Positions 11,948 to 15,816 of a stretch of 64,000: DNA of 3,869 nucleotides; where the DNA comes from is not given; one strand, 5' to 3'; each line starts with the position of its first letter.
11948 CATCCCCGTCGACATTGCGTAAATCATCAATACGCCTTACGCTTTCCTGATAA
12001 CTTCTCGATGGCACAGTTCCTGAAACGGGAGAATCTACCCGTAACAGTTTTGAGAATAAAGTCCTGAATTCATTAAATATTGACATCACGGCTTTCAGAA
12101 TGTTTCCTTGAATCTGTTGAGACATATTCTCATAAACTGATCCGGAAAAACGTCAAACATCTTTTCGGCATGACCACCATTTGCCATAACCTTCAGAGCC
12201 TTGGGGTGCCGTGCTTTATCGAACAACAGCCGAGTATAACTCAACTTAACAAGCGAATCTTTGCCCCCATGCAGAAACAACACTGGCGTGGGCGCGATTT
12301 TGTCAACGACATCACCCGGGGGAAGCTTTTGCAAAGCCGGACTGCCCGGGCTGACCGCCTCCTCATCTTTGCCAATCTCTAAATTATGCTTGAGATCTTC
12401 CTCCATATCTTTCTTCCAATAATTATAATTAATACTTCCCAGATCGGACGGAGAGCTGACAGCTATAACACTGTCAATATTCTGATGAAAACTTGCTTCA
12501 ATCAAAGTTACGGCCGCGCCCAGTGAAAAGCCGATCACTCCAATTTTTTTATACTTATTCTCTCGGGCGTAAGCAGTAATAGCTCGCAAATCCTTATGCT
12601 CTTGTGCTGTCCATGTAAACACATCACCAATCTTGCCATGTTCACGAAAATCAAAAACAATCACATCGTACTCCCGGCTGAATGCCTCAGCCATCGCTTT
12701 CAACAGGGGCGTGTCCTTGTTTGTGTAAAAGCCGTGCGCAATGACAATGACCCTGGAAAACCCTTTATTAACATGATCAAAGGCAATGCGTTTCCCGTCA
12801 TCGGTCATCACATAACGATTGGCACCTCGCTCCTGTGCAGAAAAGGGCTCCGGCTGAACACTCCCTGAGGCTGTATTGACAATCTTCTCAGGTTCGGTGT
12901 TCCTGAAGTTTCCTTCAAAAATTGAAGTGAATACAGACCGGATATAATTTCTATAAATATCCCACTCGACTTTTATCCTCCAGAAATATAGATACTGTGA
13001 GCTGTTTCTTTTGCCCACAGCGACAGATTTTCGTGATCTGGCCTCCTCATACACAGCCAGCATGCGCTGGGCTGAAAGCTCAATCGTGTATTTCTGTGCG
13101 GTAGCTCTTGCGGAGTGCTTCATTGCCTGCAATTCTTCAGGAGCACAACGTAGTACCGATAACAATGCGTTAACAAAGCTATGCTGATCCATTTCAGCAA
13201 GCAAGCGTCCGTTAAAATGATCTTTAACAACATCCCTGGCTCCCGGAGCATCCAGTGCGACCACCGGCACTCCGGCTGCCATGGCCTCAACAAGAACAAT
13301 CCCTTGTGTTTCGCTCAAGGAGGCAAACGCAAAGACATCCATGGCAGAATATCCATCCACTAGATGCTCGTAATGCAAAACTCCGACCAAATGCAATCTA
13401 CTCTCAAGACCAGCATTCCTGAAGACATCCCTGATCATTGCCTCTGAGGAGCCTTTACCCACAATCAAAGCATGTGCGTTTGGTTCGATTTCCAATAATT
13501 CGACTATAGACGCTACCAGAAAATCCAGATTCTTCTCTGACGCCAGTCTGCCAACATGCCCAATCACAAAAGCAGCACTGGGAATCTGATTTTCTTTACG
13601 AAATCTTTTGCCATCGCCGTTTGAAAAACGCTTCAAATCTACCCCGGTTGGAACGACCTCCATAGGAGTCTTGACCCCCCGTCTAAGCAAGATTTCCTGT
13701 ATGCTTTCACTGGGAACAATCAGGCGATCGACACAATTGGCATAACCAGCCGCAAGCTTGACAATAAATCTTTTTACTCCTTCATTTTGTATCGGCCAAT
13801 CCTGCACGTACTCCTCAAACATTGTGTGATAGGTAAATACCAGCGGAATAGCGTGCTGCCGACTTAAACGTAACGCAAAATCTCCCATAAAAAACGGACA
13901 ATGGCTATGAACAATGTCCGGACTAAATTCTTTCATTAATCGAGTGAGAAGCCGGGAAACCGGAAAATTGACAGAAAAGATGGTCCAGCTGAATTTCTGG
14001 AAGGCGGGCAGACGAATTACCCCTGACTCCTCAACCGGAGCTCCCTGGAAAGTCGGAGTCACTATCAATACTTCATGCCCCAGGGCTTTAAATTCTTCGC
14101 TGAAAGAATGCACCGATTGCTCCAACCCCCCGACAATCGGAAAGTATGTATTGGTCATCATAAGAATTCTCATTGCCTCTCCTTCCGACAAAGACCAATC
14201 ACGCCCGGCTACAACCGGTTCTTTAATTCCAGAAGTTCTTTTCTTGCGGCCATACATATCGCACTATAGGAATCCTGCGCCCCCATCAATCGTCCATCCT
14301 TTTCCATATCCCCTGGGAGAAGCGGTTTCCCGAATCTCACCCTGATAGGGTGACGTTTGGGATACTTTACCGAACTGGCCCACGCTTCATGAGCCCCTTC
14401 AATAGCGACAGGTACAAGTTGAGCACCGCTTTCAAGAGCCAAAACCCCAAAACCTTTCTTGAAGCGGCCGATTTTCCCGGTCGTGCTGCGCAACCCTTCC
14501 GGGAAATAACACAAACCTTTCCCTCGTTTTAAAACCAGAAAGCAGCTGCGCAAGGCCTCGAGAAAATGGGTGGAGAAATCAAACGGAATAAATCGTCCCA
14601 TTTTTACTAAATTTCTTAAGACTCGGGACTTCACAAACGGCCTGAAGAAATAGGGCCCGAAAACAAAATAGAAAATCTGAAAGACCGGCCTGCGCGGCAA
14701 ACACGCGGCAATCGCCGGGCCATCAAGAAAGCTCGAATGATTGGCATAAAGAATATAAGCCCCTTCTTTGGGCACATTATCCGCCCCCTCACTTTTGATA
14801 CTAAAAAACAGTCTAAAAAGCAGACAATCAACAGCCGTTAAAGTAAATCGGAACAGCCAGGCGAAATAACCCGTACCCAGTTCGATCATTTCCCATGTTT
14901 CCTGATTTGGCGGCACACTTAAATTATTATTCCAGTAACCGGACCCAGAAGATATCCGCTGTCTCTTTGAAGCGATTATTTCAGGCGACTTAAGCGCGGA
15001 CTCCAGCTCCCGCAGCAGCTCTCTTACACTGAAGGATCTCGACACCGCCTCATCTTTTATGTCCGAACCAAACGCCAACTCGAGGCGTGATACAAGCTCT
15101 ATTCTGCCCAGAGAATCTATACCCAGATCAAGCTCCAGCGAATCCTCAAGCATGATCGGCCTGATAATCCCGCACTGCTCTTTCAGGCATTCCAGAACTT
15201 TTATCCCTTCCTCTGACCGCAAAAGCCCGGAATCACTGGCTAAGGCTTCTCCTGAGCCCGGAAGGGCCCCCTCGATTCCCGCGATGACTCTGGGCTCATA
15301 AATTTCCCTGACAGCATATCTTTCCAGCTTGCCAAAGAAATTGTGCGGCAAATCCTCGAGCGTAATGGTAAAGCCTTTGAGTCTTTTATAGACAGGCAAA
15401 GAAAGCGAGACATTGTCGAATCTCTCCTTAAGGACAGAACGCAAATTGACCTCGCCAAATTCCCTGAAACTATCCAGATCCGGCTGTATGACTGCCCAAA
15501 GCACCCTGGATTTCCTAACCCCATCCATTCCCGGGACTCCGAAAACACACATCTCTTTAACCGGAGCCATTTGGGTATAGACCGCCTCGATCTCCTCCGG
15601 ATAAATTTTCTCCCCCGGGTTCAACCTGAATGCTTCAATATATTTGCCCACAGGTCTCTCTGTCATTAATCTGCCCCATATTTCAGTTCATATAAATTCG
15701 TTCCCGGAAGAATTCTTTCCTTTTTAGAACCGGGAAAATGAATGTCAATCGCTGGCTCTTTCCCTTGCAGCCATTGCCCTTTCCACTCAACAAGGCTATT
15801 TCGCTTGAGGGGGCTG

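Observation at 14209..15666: Orphan adenylation C-subdomain fused to ACP and PlsC-type acyltransferase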

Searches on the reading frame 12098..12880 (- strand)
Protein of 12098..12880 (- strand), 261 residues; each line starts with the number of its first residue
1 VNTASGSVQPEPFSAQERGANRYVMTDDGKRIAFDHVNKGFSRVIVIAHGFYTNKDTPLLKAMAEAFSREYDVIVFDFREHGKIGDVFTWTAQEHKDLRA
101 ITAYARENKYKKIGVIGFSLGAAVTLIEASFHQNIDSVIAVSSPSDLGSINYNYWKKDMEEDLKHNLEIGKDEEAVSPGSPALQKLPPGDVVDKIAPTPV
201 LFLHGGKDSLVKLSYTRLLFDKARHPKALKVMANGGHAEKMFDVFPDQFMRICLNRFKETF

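Call 35: search_protein_families(library=pfam, proteins=[window:12098-12880:-], max_evalue=10)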
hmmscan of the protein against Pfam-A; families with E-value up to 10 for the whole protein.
window:12098-12880:- (261 aa): 15 families
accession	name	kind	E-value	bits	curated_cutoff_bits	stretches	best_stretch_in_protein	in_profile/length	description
PF00561.26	Abhydrolase_1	-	3.5e-12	46.9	25.8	2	44-156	2-118/245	alpha/beta hydrolase fold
PF12697.13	Abhydrolase_6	-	1.6e-10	42.5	26.3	1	45-238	1-205/217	Alpha/beta hydrolase family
PF12146.15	Hydrolase_4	-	5.8e-10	39.3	27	2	43-142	5-108/239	Serine aminopeptidase, S33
PF20434.5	BD-FAE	-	1.2e-06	28.6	26.8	1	42-221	13-213/215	BD-FAE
PF03959.19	FSH1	-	0.00019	21.7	21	1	97-237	88-199/211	Serine hydrolase (FSH1)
PF01738.24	DLH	-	0.0002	21.5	21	1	96-140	79-126/217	Dienelactone hydrolase family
PF08840.17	BAAT_C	-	0.00023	21.7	20.9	1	109-168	20-78/210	BAAT / Acyl-CoA thioester hydrolase C terminal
PF02129.25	Peptidase_S15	-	0.0003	21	23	1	65-149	46-134/262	X-Pro dipeptidyl-peptidase (S15 family)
PF02089.21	Palm_thioest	-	0.00067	19.9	26.8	1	45-145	2-110/254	Palmitoyl protein thioesterase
PF00326.27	Peptidase_S9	-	0.0088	16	22.6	1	89-233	39-183/213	Prolyl oligopeptidase family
PF07819.20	PGAP1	-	0.019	15.2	24.3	1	104-153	83-137/233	PGAP1-like alpha/beta domain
PF05057.20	DUF676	-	0.041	13.8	20.3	1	43-124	6-91/217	Putative serine esterase (DUF676)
PF01764.32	Lipase_3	-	0.054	13.8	22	1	79-131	43-83/140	Lipase (class 3)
PF20408.4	Abhydrolase_11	-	0.055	13.6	27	1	43-79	3-40/193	Alpha/beta hydrolase domain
PF02230.22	Abhydrolase_2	-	0.064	13.5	23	1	110-142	104-137/217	Phospholipase/Carboxylesterase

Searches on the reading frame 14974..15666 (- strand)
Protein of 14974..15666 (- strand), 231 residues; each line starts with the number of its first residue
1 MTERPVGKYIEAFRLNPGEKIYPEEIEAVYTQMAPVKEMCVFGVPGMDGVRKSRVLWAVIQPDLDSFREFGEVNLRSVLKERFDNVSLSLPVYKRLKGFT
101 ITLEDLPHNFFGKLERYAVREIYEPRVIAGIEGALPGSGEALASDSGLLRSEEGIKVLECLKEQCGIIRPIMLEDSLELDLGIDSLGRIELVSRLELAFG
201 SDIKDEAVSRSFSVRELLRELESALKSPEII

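Call 37: predict_structure(alignment_id=A2)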
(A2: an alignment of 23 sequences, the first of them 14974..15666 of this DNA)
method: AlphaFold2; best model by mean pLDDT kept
length: 231 residues; sequences in the alignment: 23
mean_pLDDT: 81.5   pTM: 0.74
mean pLDDT of the five models: 81.5, 81.3, 77.7, 76.6, 76.2
residues with pLDDT >= 90: 85; 70-90: 102; 50-70: 30; < 50: 14
segments of 3 or more residues with pLDDT < 50: 1-9, 229-231
pLDDT, mean of each block of 10 residues (from residue 1): 36 67 91 93 70 81 88 86 94 90 89 89 85 58 66 90 87 88 90 93 86 90 69 40
secondary structure, 60 per line:
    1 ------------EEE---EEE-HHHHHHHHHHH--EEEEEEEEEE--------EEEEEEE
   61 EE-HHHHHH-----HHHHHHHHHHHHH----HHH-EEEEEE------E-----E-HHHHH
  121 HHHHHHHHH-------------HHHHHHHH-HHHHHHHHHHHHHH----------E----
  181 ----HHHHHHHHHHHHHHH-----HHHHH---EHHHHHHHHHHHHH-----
elements in order: E13-15 E19-21 H23-33 E36-45 E54-62 H64-69 H75-87 E96-101 H116-129 H143-150 H152-165 H185-199 H205-209 H214-226

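Call 42: fold_search(model_id=the predicted structure, library=pdb)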
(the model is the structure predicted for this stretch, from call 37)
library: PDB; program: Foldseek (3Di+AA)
matches with E <= 10: 887; with E <= 0.001: 180
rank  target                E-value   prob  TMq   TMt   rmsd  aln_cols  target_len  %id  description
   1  5msw                  9.7e-09  1.00  0.40  0.14  14.5       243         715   20  Structure of the A-PCP didomain of carboxylic acid reductase (CAR) from Segniliparus rugosus in complex with AMP (released 2017-07-05)
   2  9up2_A                2.6e-08  1.00  0.33  0.07  12.6       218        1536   21  PvdL-E2-C3-A3-PCP3 in complex with MLP (NRPS cross-module) (released 2026-04-01)
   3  5mss                  2.8e-08  1.00  0.41  0.14  13.7       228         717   18  Structure of the A-PCP didomain of carboxylic acid reductase (CAR) from Segniliparus rugosus in complex with AMP (released 2017-07-05)
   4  4r0m_A                1.2e-07  1.00  0.35  0.14  11.8       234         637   18  Structure of McyG A-PCP complexed with phenylalanyl-adenylate (released 2015-04-15)
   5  5u89_A                3.1e-07  1.00  0.30  0.09  13.2       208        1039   23  Crystal structure of a cross-module fragment from the dimodular NRPS DhbF (released 2017-05-10)
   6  5es9_A                5.4e-07  1.00  0.29  0.11  13.5       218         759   17  Crystal structure of the LgrA initiation module in the formylation state (released 2016-01-20)
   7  4zxh                  6.9e-07  1.00  0.33  0.08  10.8       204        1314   20  Crystal Structure of holo-AB3403 a four domain nonribosomal peptide synthetase from Acinetobacter Baumanii (released 2015-12-30)
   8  6n8e                  1.3e-06  1.00  0.32  0.07  12.8       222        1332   23  Crystal structure of holo-ObiF1, a five domain nonribosomal peptide synthetase from Burkholderia diffusa (released 2019-07-24)
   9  5t3d                  3.5e-06  1.00  0.36  0.10  13.2       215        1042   17  Crystal structure of holo-EntF a nonribosomal peptide synthetase in the thioester-forming conformation (released 2016-09-21)
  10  6mfw                  3.9e-06  1.00  0.35  0.08  13.6       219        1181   18  Crystal structure of a 4-domain construct of LgrA in the substrate donation state (released 2019-11-20)
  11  9be3_A                3.9e-06  1.00  0.35  0.06  13.3       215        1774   19  The pre-condensation state of the dimodular NRPS protein LgrA (released 2024-11-20)
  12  9meh                  4.4e-06  1.00  0.31  0.06  12.8       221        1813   18  Crystal structure of the dimodular LgrA after protein ligation (released 2025-03-05)
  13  3rg2_H                5.4e-06  1.00  0.30  0.12  15.8       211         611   18  Structure of a two-domain NRPS fusion protein containing the EntE adenylation domain and EntB aryl-carrier protein fro (released 2012-03-07)
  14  3rg2_D                6.4e-06  1.00  0.32  0.13  15.3       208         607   20  Structure of a two-domain NRPS fusion protein containing the EntE adenylation domain and EntB aryl-carrier protein fro (released 2012-03-07)
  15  4isb_A                8.8e-06  1.00  0.37  0.18   3.7       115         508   18  Crystal Structure of Apo Mtb FadD10 (released 2013-05-08)
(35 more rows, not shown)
